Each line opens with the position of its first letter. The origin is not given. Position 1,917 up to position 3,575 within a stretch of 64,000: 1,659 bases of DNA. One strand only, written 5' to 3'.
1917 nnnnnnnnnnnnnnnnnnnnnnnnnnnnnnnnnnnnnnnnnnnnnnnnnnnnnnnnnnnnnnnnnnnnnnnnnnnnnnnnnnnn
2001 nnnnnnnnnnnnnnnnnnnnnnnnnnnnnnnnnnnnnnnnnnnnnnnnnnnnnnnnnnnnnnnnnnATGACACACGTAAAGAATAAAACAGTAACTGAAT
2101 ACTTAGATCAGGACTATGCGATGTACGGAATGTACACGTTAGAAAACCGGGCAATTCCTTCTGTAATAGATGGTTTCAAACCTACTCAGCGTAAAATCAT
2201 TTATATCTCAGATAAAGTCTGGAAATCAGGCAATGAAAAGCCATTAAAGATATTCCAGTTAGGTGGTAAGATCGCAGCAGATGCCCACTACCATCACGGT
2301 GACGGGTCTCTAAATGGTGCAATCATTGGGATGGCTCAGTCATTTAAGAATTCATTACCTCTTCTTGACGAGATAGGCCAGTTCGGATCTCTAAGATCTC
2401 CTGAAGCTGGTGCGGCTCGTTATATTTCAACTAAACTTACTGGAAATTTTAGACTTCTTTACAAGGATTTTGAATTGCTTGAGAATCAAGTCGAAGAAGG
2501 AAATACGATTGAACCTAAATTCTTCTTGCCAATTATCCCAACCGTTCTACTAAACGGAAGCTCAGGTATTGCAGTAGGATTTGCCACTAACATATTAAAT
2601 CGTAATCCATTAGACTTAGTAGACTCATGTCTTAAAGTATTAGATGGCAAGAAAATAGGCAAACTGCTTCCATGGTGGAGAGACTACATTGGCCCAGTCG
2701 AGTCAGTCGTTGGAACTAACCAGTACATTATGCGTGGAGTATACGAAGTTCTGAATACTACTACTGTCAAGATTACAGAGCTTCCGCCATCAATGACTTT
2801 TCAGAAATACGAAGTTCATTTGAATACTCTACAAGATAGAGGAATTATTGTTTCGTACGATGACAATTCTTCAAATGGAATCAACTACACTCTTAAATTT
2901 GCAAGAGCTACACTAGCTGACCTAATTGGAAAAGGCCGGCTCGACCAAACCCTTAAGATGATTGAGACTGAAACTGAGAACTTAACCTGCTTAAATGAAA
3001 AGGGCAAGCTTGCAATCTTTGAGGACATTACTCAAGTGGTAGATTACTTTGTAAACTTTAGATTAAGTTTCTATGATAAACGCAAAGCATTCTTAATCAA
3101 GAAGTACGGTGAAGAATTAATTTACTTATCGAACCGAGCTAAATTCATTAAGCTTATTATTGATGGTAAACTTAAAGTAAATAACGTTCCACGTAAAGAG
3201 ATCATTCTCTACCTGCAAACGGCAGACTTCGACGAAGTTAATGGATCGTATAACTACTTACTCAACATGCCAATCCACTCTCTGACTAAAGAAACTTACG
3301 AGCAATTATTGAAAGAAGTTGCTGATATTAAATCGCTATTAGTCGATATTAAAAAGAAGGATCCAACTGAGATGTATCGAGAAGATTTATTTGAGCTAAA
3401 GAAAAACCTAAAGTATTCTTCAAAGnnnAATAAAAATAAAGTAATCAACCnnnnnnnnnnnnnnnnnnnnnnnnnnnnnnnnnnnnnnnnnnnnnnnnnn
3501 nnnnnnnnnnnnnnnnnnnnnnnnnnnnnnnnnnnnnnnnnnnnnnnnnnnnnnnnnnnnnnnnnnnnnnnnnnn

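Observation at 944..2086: Truncated SulP-family anion transporter (no STAS domain) as a phage auxiliary gene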

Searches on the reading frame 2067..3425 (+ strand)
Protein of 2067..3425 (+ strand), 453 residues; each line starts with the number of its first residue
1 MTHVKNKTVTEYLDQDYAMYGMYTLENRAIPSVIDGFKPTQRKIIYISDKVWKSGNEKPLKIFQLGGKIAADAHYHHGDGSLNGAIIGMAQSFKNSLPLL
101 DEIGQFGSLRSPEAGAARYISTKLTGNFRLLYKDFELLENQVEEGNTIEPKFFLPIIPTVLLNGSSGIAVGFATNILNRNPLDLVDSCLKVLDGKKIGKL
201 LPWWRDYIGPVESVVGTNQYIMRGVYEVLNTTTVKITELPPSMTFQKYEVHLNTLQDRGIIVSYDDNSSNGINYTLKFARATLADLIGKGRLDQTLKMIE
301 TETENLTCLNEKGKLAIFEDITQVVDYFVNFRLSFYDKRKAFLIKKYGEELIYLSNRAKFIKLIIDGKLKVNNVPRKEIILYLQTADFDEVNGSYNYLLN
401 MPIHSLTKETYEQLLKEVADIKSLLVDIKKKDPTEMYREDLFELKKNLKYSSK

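Call 3: search_protein_families(library=pfam, proteins=[window:2067-3425:+], max_evalue=0.01)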
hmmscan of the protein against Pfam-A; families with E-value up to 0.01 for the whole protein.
window:2067-3425:+ (453 aa): 1 family
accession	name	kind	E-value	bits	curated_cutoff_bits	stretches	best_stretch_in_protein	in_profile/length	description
PF00521.26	DNA_topoisoIV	-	1.1e-82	278.7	31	1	28-437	1-427/432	DNA gyrase/topoisomerase IV, subunit A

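Call 4: search_protein_families(library=ncbifam, proteins=[window:2067-3425:+], max_evalue=0.01)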
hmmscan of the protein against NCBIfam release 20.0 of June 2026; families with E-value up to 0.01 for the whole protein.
window:2067-3425:+ (453 aa): 11 families
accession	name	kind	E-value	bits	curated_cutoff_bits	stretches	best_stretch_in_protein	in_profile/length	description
NF004044.1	PRK05561.1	subfamily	2.2e-39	135.7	654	1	9-197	2-192/738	DNA topoisomerase (ATP-hydrolyzing)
NF004043.1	PRK05560.1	equivalog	2.6e-34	118.3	902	1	4-197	2-197/798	DNA gyrase subunit A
TIGR01063.1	gyrA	equivalog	7.8e-34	116.7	877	1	5-197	2-196/800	DNA topoisomerase (ATP-hydrolyzing) subunit A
TIGR01062.1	parC_Gneg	equivalog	1.5e-29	102.7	628.9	1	8-198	5-198/735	DNA topoisomerase IV subunit A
NF007209.0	PRK09631.1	equivalog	1.2e-28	100.2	644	1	9-284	4-275/635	DNA topoisomerase IV subunit A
TIGR01061.1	parC_Gpos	equivalog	1.2e-27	96.8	813.25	1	5-193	2-192/737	DNA topoisomerase IV subunit A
NF010586.0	PRK13979.1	equivalog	6.4e-26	90.5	1475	1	9-197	18-208/957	DNA topoisomerase IV subunit A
NF007208.0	PRK09630.1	equivalog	8e-22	77.8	598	1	9-262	4-251/479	DNA topoisomerase IV subunit A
NF009397.0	PRK12758.1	equivalog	1.2e-21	76.4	780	1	9-202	23-208/870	DNA gyrase/topoisomerase IV subunit A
NF038098.1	GyrA_w_intein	exception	1.1e-18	66.6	1850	2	10-122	8-119/1232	intein-containing DNA gyrase subunit A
NF002535.0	PRK02079.1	equivalog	0.0086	15.9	101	0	324-375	9-59/92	pyrroloquinoline quinone biosynthesis peptide chaperone PqqD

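Call 5: search_protein_families(library=phrogs, proteins=[window:2067-3425:+], max_evalue=0.01)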
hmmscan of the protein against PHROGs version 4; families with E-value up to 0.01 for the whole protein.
window:2067-3425:+ (453 aa): 3 families
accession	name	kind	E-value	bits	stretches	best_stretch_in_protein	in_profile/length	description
phrog_551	-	DNA, RNA and nucleotide metabolism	3.6e-143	479.6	1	2-450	5-455/701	DNA topoisomerase II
phrog_28877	-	DNA, RNA and nucleotide metabolism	4.9e-17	61.8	1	4-190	683-871/1441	DNA topoisomerase II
phrog_20354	-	DNA, RNA and nucleotide metabolism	3.3e-09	38.3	1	11-125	10-123/142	DNA topoisomerase II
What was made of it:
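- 2067..3428 (+): Phage topoisomerase II A (GyrA-like, T4 gp52-type) subunit gene, the downstream partner in the same gene block. PF00521 at E 1.1e-82 (call 3). phrog_551 at E 3.6e-143 (call 5).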

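Call 81: find_related_loci(query=A4, collection=viral_contigs, flank=6000)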
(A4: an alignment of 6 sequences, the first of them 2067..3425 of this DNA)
Query A4 (453 aa) in viral_contigs; peptide patterns used: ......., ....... (x = any residue, [..] = any of these).
416 stretches matched a pattern; 226 encode a relative of the query (tblastn E <= 1e-3); the best 80 are kept; 80 distinct loci.
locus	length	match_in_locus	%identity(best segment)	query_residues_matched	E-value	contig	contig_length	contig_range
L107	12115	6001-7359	89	1-453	0e+0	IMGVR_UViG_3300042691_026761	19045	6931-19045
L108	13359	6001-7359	88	1-453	0e+0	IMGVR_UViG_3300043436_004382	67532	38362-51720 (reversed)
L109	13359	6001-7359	88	1-453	0e+0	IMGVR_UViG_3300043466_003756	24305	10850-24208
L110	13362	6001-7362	88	1-453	0e+0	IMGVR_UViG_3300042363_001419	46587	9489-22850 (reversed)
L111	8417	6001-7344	88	6-453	0e+0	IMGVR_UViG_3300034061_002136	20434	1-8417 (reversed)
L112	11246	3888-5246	85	1-453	0e+0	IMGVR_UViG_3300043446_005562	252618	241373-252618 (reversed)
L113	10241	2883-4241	85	1-453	0e+0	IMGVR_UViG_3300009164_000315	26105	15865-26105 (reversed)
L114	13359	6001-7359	85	1-453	0e+0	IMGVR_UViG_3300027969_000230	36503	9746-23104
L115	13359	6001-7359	84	1-453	0e+0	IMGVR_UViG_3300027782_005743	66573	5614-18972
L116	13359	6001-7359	84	1-453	0e+0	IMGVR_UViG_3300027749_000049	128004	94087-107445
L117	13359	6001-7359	82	1-453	0e+0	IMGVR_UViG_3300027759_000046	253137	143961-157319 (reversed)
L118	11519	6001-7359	82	1-453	0e+0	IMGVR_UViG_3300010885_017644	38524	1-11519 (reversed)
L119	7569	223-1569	78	1-449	0e+0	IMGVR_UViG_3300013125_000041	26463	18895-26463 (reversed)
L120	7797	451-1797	76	1-449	0e+0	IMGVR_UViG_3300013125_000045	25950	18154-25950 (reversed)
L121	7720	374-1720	76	1-449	0e+0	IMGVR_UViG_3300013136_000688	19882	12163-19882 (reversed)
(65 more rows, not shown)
